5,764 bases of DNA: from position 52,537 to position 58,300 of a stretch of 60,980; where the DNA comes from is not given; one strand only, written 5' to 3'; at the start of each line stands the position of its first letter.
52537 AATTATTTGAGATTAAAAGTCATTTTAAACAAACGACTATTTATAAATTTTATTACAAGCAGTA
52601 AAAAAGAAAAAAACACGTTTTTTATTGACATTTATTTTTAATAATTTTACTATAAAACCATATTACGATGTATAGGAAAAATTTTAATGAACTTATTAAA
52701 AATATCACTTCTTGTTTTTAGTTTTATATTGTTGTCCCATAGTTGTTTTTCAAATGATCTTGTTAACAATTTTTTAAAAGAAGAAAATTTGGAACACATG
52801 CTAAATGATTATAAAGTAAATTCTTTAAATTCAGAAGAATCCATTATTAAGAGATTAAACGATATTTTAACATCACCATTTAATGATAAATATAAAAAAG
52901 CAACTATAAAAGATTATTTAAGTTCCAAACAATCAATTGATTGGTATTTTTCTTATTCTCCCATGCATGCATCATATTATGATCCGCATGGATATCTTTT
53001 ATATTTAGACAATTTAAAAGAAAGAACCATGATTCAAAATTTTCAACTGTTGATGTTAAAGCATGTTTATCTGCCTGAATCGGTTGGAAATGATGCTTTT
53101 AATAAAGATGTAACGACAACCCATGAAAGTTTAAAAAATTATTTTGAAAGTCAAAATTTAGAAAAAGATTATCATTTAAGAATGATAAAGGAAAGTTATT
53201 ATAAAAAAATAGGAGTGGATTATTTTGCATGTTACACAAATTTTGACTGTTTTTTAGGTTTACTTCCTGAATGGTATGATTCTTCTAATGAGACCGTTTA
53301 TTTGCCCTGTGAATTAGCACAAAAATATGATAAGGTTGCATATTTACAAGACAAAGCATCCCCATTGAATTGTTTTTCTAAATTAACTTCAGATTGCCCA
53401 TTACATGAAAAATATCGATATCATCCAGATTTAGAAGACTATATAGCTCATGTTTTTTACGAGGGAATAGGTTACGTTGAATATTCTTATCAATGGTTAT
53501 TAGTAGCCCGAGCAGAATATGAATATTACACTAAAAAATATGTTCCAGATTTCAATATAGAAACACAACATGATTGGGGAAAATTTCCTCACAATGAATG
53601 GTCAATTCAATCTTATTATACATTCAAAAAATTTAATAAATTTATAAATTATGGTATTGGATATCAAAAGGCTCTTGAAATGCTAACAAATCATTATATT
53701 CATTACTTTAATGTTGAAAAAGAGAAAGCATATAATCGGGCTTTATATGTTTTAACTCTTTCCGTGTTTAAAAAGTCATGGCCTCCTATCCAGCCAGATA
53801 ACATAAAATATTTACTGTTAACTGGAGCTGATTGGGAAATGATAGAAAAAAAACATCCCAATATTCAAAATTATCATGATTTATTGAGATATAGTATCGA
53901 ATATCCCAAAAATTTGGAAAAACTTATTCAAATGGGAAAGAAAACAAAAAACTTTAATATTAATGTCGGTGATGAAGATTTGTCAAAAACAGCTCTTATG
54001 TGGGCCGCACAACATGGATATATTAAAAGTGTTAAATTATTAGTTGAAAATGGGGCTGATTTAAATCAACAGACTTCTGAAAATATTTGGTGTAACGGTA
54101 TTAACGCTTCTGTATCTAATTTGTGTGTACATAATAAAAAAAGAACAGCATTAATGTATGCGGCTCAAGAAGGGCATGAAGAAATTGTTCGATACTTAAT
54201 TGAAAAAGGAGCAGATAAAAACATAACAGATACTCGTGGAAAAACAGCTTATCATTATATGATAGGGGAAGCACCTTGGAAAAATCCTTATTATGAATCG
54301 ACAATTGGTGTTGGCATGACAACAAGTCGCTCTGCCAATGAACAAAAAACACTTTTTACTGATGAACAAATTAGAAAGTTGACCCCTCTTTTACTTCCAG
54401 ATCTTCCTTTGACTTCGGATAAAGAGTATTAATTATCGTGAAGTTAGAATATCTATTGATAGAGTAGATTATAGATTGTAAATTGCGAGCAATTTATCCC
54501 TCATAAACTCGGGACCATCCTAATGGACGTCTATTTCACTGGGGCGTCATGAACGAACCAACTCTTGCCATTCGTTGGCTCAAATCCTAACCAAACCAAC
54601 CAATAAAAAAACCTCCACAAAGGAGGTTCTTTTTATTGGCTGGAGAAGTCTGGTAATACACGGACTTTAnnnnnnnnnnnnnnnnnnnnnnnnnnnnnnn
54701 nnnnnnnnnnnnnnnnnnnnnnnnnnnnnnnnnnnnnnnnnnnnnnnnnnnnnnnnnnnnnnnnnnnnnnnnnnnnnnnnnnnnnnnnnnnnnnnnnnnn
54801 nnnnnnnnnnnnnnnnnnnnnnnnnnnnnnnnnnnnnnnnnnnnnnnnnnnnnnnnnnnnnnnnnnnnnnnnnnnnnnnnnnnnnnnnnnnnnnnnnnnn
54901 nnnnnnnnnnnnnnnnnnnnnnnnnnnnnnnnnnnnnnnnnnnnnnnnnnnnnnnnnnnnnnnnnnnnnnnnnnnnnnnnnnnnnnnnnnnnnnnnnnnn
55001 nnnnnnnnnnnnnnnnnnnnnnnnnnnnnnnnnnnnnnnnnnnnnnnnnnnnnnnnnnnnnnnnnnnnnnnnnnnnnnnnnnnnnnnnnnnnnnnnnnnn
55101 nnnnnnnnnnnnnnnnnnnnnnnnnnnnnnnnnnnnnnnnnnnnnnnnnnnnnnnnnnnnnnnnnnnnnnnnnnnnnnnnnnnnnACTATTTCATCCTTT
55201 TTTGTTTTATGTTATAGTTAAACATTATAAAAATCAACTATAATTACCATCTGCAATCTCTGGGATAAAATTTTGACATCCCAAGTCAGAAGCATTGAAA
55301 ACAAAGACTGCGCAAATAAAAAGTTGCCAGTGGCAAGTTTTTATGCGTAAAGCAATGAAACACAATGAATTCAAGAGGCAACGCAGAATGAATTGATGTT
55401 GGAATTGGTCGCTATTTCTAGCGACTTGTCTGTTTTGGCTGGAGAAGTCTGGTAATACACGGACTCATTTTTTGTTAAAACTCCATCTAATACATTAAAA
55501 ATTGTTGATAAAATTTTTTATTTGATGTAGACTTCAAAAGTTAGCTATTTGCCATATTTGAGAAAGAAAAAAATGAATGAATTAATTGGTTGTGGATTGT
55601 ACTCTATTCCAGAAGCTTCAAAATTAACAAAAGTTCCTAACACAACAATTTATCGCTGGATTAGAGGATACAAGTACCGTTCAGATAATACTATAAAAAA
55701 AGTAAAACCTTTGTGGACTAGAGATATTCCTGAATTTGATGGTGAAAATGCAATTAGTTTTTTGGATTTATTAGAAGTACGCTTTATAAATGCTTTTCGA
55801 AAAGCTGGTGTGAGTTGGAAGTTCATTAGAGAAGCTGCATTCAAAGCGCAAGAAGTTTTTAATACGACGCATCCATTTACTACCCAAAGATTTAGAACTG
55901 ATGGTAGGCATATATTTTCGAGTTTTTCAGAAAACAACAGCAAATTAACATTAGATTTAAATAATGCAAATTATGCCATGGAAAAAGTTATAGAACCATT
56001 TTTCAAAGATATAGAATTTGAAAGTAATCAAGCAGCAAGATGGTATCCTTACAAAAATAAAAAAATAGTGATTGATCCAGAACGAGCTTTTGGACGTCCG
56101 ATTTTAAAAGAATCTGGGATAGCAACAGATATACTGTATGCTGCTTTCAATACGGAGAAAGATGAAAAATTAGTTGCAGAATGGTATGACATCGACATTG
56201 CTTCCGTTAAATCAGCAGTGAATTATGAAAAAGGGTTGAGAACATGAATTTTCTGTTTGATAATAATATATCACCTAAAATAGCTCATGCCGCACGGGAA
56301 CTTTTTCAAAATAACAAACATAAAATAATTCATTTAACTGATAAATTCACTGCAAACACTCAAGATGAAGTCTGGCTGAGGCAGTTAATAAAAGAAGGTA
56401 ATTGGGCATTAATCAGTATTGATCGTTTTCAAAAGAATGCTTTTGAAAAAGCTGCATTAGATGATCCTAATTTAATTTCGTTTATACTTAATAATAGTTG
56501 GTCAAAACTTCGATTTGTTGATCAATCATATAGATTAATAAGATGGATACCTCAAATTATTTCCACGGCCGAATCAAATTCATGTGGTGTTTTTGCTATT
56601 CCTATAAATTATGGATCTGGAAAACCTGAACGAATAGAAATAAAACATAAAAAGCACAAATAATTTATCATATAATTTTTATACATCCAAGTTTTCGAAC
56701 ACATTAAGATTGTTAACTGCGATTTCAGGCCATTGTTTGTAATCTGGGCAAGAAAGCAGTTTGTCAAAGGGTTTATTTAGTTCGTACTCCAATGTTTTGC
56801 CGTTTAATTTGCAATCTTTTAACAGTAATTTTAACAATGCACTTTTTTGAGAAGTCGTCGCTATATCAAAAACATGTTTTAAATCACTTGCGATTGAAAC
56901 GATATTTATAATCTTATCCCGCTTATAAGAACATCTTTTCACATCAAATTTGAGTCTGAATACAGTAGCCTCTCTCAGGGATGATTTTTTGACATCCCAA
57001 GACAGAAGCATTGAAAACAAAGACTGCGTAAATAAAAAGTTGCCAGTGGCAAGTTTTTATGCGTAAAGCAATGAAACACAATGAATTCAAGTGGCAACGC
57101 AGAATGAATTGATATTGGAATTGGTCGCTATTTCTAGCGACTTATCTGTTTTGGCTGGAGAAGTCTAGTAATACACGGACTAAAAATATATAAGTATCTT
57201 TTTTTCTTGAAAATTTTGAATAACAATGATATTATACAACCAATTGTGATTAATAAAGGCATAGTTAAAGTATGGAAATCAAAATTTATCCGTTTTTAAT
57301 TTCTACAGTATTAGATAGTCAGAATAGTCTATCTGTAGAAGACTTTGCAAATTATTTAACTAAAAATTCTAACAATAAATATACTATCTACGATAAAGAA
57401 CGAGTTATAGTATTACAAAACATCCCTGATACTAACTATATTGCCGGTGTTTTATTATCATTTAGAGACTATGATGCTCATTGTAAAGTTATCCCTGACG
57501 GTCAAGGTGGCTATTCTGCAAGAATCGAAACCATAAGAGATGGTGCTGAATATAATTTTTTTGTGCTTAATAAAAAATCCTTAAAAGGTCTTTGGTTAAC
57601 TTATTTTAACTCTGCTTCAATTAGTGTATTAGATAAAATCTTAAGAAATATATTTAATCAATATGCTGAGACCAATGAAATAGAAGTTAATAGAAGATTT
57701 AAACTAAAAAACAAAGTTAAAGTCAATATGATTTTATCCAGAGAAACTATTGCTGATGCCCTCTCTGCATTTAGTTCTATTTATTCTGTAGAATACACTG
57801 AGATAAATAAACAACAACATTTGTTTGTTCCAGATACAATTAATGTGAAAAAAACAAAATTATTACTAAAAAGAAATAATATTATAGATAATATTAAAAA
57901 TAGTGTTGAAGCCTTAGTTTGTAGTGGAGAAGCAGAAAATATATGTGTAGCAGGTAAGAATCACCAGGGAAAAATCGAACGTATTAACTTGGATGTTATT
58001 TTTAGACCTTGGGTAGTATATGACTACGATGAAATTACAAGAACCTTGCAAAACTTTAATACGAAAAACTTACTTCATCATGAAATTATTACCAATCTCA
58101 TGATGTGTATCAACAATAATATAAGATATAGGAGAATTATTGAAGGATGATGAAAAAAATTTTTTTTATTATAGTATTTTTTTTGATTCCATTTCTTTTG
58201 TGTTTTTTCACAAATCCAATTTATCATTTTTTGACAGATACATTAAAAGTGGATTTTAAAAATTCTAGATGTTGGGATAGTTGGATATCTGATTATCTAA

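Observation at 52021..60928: Five-fold reiteration of the tRNA-Gln 3' end/flank partitions 9 kb into 1-2 gene cassettes (cassette array at a tRNA hotspot)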

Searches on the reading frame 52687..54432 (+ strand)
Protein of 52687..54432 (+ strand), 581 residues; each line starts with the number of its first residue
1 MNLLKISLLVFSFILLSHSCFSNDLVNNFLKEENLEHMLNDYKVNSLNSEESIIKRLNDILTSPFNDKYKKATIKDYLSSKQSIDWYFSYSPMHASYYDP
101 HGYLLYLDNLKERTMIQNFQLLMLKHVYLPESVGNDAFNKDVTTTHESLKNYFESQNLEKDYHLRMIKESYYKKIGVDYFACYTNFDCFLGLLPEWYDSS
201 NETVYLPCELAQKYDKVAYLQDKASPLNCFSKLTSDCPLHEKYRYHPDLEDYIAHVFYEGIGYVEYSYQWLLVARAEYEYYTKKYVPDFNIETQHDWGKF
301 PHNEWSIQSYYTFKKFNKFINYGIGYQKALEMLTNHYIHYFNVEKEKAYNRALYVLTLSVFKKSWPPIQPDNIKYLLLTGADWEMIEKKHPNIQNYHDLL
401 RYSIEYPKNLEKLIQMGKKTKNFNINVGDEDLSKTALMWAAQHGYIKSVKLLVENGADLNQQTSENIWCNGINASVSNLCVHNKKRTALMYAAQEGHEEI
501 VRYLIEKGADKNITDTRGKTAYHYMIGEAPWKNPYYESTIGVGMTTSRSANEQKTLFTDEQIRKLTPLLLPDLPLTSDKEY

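Call 8: search_protein_families(library=pfam, proteins=[window:52687-54432:+], max_evalue=0.01)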
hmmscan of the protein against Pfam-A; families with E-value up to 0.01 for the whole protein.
window:52687-54432:+ (581 aa): 6 families
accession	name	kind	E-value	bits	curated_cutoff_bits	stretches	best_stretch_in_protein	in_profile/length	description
PF12796.13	Ank_2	-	2.4e-20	73.3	27.3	2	481-524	25-66/90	Ankyrin repeats (3 copies)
PF00023.36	Ank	-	4.6e-19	67.9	21.1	2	486-515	3-32/33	Ankyrin repeat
PF13857.12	Ank_5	-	2.7e-15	56.7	27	2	483-524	14-55/56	Ankyrin repeats (many copies)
PF13606.12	Ank_3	-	4.3e-12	45.4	22.3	2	485-512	2-29/30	Ankyrin repeat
PF13637.12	Ank_4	-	2e-11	44.2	22.7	2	489-524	1-36/50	Ankyrin repeats (many copies)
PF24521.3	Ank_KRIT1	-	0.0013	18.9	80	0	482-509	43-70/149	KRIT1 ankyrin-repeats domain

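Call 51: search_protein_families(library=padloc, proteins=[window:52687-54432:+], max_evalue=0.01)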
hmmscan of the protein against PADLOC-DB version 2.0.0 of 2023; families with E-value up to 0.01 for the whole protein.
window:52687-54432:+ (581 aa): 2 families
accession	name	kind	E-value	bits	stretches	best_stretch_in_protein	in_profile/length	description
PDLC04783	PDC-M72A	-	8.6e-15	52.9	2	481-529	325-373/392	-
PDLC02908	Ankyrin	-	3.6e-07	26.8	1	484-526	735-777/880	-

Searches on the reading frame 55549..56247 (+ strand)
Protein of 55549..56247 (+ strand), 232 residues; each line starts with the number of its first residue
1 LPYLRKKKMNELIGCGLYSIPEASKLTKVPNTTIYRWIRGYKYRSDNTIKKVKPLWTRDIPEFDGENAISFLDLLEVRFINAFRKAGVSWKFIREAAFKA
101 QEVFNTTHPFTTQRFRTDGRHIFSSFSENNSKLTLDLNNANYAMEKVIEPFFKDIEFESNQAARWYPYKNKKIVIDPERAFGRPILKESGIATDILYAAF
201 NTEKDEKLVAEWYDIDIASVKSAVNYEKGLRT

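Call 8: search_protein_families(library=pfam, proteins=[window:55549-56247:+], max_evalue=0.01)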
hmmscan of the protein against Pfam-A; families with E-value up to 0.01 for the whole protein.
window:55549-56247:+ (232 aa): 5 families
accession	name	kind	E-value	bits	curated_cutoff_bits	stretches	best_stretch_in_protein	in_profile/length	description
PF21321.3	HTH_66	-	1.5e-09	38.5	24.3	1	17-96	2-82/83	Putative DNA-binding HTH domain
PF04255.20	DUF433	-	4.1e-06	27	23.6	1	173-226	1-55/56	Protein of unknown function (DUF433)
PF12728.13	HTH_17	-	0.0003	21.4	27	1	17-39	1-23/51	Helix-turn-helix domain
PF13518.12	HTH_28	-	0.0021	18.5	25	1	18-42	13-37/52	Helix-turn-helix domain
PF13384.12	HTH_23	-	0.0054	17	24.6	0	18-42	18-43/50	Homeodomain-like domain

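Call 51: search_protein_families(library=padloc, proteins=[window:55549-56247:+], max_evalue=0.01)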
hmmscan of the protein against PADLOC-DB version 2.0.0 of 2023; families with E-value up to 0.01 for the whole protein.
window:55549-56247:+ (232 aa): 1 family
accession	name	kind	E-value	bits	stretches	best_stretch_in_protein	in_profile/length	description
PDLC04133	mad1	-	0.0015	16.8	1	17-42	5-30/60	mads_1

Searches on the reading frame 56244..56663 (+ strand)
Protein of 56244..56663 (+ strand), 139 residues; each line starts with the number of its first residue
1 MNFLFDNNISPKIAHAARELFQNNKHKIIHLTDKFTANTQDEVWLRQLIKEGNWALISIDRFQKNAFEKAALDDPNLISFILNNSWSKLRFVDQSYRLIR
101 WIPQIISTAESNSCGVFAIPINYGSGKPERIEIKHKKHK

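Call 8: search_protein_families(library=pfam, proteins=[window:56244-56663:+], max_evalue=0.01)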
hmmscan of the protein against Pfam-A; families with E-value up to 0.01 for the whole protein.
window:56244-56663:+ (139 aa): 1 family
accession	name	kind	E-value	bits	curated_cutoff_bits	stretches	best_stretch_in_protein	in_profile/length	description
PF18478.7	PIN_10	-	2.9e-20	72.6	26.2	1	1-83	1-83/84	PIN like domain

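Call 13: find_encoding_contigs(protein=window:56244-56663:+, flank=10000, max_places=10)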
Protein window:56244-56663:+ (139 aa): 3 contigs read that carry it; 2 places shown.
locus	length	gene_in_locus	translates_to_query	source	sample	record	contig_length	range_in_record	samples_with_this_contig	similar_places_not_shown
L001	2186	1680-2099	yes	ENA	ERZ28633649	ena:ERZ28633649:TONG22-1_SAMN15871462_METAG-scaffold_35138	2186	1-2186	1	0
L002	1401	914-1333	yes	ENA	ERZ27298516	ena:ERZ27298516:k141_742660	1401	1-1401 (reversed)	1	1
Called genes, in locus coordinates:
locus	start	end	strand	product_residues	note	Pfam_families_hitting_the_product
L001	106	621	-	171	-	-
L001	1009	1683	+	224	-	PF21321:HTH_66, PF04255:DUF433 (weak)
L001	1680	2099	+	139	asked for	PF18478:PIN_10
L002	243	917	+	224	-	PF21321:HTH_66, PF04255:DUF433 (weak)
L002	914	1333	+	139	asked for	PF18478:PIN_10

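Call 51: search_protein_families(library=padloc, proteins=[window:56244-56663:+], max_evalue=0.01)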
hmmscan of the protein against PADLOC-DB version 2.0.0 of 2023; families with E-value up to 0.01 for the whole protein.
window:56244-56663:+ (139 aa): 0 families

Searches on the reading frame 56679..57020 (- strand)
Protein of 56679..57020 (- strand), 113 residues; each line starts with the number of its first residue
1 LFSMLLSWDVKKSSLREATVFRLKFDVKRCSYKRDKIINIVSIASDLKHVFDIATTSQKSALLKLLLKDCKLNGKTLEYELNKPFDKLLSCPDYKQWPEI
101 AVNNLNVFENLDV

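Call 17: search_protein_families(library=pfam, proteins=[window:56679-57020:-], max_evalue=0.01)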
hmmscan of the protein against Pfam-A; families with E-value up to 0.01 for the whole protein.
window:56679-57020:- (113 aa): 0 families

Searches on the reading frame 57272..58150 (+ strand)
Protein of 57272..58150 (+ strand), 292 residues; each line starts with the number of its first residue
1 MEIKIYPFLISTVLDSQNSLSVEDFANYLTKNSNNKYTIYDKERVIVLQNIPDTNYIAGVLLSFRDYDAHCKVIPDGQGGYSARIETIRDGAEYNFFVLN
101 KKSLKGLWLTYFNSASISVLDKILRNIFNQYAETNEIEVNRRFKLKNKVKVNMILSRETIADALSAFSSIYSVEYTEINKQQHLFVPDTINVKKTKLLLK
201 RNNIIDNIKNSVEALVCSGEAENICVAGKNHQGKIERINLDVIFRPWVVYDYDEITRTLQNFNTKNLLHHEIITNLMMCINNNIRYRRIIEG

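Call 8: search_protein_families(library=pfam, proteins=[window:57272-58150:+], max_evalue=0.01)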
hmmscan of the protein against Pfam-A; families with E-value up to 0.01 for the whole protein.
window:57272-58150:+ (292 aa): 0 families

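Call 51: search_protein_families(library=padloc, proteins=[window:57272-58150:+], max_evalue=0.01)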
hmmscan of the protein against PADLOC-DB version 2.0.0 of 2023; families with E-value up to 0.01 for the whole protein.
window:57272-58150:+ (292 aa): 1 family
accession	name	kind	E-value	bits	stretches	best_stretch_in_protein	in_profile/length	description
PDLC01987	CARF_m5--CARF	-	0.0017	16.5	1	229-276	114-161/195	-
